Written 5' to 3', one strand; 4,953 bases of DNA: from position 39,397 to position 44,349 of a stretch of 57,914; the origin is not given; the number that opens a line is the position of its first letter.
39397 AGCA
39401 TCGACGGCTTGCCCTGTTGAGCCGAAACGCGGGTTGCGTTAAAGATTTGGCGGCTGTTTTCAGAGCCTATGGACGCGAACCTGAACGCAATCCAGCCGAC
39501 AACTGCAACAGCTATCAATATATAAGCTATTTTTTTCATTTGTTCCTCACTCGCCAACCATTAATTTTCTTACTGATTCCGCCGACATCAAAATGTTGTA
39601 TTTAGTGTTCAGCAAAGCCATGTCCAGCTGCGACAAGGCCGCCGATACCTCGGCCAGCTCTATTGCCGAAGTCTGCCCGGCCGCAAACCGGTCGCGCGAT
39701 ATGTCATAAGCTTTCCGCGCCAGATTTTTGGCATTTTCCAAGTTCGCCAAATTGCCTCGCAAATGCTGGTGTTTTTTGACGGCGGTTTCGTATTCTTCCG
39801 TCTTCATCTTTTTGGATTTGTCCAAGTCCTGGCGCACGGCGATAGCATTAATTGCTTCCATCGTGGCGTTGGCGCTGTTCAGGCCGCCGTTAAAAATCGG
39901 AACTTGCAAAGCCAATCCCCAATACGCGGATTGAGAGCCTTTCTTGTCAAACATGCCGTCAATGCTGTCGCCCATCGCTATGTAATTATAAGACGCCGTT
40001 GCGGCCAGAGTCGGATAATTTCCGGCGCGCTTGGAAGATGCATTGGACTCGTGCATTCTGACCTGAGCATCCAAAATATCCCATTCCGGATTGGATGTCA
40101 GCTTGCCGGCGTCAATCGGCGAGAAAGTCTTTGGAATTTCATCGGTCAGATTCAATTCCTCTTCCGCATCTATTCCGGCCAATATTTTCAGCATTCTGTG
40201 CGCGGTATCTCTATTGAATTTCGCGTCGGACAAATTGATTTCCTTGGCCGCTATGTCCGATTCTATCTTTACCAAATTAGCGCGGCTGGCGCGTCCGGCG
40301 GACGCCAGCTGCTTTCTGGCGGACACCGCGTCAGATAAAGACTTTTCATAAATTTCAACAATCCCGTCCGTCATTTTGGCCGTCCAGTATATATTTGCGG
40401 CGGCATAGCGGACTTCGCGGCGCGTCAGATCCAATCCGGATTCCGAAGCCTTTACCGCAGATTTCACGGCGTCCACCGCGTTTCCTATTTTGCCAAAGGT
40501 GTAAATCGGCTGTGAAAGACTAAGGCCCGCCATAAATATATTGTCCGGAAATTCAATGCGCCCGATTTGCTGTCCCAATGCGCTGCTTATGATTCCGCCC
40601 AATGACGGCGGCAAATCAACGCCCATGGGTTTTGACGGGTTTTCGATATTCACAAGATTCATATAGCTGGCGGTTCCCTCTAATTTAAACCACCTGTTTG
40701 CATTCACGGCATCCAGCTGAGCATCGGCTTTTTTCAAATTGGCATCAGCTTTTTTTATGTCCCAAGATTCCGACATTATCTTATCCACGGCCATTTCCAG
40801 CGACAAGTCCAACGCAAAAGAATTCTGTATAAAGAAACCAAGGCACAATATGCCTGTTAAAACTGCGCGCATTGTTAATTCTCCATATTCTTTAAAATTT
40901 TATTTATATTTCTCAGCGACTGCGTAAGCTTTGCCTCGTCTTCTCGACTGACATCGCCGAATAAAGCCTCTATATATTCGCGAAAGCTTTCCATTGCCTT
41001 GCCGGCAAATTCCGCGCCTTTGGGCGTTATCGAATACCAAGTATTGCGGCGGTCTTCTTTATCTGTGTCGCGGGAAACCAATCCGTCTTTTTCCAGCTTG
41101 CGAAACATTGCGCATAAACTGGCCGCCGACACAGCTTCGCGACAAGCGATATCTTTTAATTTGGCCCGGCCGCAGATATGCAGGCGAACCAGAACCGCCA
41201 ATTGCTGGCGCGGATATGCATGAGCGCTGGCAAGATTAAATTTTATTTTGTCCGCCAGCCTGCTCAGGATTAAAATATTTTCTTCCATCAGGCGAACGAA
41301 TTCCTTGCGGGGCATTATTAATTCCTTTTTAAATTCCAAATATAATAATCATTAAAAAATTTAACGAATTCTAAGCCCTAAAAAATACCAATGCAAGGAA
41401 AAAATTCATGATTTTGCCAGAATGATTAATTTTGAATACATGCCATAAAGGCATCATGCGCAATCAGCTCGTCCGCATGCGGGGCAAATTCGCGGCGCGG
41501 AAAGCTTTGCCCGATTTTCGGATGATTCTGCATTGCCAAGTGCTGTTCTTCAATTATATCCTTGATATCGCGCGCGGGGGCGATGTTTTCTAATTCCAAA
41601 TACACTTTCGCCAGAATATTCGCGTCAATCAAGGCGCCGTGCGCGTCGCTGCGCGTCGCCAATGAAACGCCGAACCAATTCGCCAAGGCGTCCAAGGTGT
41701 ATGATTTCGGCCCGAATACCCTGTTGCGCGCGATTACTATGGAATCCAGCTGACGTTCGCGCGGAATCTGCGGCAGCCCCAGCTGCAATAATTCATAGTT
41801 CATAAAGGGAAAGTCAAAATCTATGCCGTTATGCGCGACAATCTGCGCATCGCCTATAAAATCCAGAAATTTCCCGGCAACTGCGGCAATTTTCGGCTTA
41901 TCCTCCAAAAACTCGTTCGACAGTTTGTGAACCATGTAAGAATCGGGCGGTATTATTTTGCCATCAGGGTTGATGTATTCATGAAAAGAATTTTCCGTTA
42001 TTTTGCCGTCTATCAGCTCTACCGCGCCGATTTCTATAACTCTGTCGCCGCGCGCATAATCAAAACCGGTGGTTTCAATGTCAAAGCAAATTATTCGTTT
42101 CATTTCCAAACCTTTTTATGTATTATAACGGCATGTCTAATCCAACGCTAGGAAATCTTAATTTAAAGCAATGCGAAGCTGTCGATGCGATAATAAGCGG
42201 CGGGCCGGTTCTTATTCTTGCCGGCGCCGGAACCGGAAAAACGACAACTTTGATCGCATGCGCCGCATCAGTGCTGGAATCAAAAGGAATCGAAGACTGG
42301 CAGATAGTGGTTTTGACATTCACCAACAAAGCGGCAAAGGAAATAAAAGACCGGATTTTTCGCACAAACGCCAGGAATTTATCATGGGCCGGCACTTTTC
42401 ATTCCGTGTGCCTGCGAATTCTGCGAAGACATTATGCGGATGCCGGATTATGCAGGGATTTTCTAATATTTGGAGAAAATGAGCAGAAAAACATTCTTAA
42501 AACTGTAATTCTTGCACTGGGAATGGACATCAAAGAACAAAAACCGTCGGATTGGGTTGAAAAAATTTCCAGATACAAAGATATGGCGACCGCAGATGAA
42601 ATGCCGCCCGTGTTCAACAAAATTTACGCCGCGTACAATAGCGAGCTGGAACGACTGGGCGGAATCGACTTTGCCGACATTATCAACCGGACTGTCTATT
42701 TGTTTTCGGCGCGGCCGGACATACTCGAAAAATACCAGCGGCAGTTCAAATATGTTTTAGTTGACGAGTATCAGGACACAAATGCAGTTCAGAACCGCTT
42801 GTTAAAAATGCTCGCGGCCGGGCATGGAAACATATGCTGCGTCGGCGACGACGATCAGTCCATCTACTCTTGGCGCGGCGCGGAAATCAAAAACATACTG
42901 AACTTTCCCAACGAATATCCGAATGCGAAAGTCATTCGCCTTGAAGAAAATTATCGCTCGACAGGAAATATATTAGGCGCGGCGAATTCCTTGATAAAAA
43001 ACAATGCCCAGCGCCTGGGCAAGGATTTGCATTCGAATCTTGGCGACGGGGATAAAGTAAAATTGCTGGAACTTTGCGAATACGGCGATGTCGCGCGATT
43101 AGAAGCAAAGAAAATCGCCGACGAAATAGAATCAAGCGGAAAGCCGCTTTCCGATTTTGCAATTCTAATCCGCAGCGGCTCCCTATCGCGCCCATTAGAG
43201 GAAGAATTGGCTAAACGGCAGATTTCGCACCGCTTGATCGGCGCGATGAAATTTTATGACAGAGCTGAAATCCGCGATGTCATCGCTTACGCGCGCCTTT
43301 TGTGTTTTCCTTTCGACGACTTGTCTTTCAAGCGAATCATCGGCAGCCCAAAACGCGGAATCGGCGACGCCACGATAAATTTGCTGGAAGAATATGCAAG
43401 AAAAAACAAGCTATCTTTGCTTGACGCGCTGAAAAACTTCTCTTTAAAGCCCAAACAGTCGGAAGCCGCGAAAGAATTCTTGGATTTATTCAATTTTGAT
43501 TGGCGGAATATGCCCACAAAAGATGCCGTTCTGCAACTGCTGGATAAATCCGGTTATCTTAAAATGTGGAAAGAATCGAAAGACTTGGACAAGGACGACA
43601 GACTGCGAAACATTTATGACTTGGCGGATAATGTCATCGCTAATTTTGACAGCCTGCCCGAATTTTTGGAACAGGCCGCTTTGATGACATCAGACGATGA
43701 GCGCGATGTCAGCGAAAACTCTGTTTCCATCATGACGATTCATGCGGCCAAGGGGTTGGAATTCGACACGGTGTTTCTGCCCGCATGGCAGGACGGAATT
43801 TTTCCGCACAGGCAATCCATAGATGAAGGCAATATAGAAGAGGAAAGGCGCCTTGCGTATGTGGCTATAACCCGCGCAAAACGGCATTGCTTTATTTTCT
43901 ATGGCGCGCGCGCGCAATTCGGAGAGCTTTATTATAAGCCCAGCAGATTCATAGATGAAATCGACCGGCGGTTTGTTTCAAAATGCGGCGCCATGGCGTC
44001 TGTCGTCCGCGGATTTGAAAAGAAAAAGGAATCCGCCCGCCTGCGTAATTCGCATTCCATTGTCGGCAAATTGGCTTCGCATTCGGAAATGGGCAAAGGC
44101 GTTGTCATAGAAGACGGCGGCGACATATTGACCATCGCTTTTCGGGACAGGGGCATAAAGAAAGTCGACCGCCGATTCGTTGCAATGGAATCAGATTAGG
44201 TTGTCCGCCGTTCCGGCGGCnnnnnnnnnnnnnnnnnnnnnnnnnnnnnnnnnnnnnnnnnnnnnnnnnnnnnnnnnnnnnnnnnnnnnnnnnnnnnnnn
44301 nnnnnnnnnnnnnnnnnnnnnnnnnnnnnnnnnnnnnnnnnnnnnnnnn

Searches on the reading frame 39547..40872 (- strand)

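Call 6: search_protein_families(library=pfam, proteins=[window:39547-40872:-], max_evalue=0.01)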
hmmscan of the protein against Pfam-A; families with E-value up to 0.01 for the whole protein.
window:39547-40872:- (441 aa): 1 family
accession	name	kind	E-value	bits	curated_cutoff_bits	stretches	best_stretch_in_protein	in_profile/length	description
PF02321.23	OEP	-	1.1e-37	130.1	22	2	260-430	11-178/187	Outer membrane efflux protein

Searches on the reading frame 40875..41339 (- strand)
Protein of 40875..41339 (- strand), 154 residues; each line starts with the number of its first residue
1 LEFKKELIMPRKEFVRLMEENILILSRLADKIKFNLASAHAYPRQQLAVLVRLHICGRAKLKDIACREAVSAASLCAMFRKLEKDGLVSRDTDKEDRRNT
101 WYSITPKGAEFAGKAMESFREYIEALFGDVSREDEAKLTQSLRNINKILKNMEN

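Call 6: search_protein_families(library=pfam, proteins=[window:40875-41339:-], max_evalue=0.01)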
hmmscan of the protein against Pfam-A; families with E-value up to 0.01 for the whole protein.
window:40875-41339:- (154 aa): 9 families
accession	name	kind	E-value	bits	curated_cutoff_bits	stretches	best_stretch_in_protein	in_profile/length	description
PF01047.28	MarR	-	1.5e-11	44.5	24.6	1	44-99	3-58/59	MarR family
PF13601.12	HTH_34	-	2.2e-07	31.4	27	1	47-123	3-80/80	Winged helix DNA-binding domain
PF13463.12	HTH_27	-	2.6e-07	31.3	22.2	1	55-108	15-68/68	Winged helix DNA-binding domain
PF22381.2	Staph_reg_Sar_Rot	-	1.7e-05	25.2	27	1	45-110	15-80/85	Transcriptional regulator SarA/Rot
PF01638.23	HxlR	-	4.2e-05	23.8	20.8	1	49-113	10-74/91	HxlR-like helix-turn-helix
PF03551.20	PadR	-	8e-05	23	27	1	68-111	27-72/75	Transcriptional regulator PadR-like family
PF01325.25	Fe_dep_repress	-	0.0025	18.4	26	1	59-91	23-55/60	Iron dependent repressor, N-terminal DNA binding domain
PF12802.13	MarR_2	-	0.0047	17.5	27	1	44-98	5-60/61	MarR family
PF14277.12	DUF4364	-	0.0087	16.3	26.9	0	69-129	30-87/162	Domain of unknown function (DUF4364)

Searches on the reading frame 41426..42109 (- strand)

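Call 6: search_protein_families(library=pfam, proteins=[window:41426-42109:-], max_evalue=0.01)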
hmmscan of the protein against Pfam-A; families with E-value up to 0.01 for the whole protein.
window:41426-42109:- (227 aa): 3 families
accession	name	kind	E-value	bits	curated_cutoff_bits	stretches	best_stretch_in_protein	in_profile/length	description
PF00929.31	RNase_T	-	6.9e-28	98.7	24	1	7-170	1-164/164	Exonuclease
PF13482.12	RNase_H_2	-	1.2e-10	42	22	1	7-159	1-125/165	RNase_H superfamily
PF03104.25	DNA_pol_B_exo1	-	0.00014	21.8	23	1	5-113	65-185/242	DNA polymerase family B, exonuclease domain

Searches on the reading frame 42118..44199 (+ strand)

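Call 6: search_protein_families(library=pfam, proteins=[window:42118-44199:+], max_evalue=0.01)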
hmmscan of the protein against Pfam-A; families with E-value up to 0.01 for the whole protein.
window:42118-44199:+ (693 aa): 10 families
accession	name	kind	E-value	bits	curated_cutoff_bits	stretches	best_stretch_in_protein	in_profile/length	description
PF00580.27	UvrD-helicase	-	4.6e-74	249.9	23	1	15-268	2-271/271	UvrD/REP helicase N-terminal domain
PF13361.12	UvrD_C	-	1.5e-70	238.8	25.6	1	273-595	1-347/350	UvrD-like helicase C-terminal domain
PF13245.12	AAA_19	-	3.6e-24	85.9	25.1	1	18-251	1-132/134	AAA domain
PF13604.12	AAA_30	-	8.5e-12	45.6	27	1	14-80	2-66/191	AAA domain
PF13538.12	UvrD_C_2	-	7.4e-10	39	27.4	1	537-593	3-51/52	UvrD-like helicase C-terminal domain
PF01443.25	Viral_helicase1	-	7.5e-07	29.6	21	0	526-594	170-227/228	Viral superfamily 1 RNA helicase core domain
PF13087.12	AAA_12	-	3.5e-05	23.9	27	1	518-594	120-191/195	AAA domain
PF13086.12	AAA_11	-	0.00043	20.6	27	1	14-87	2-75/257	AAA domain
PF00270.35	DEAD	-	0.00073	19.7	26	1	18-82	4-67/167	DEAD/DEAH box helicase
PF02562.22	PhoH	-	0.0018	18.2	27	0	14-63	5-52/205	PhoH-like protein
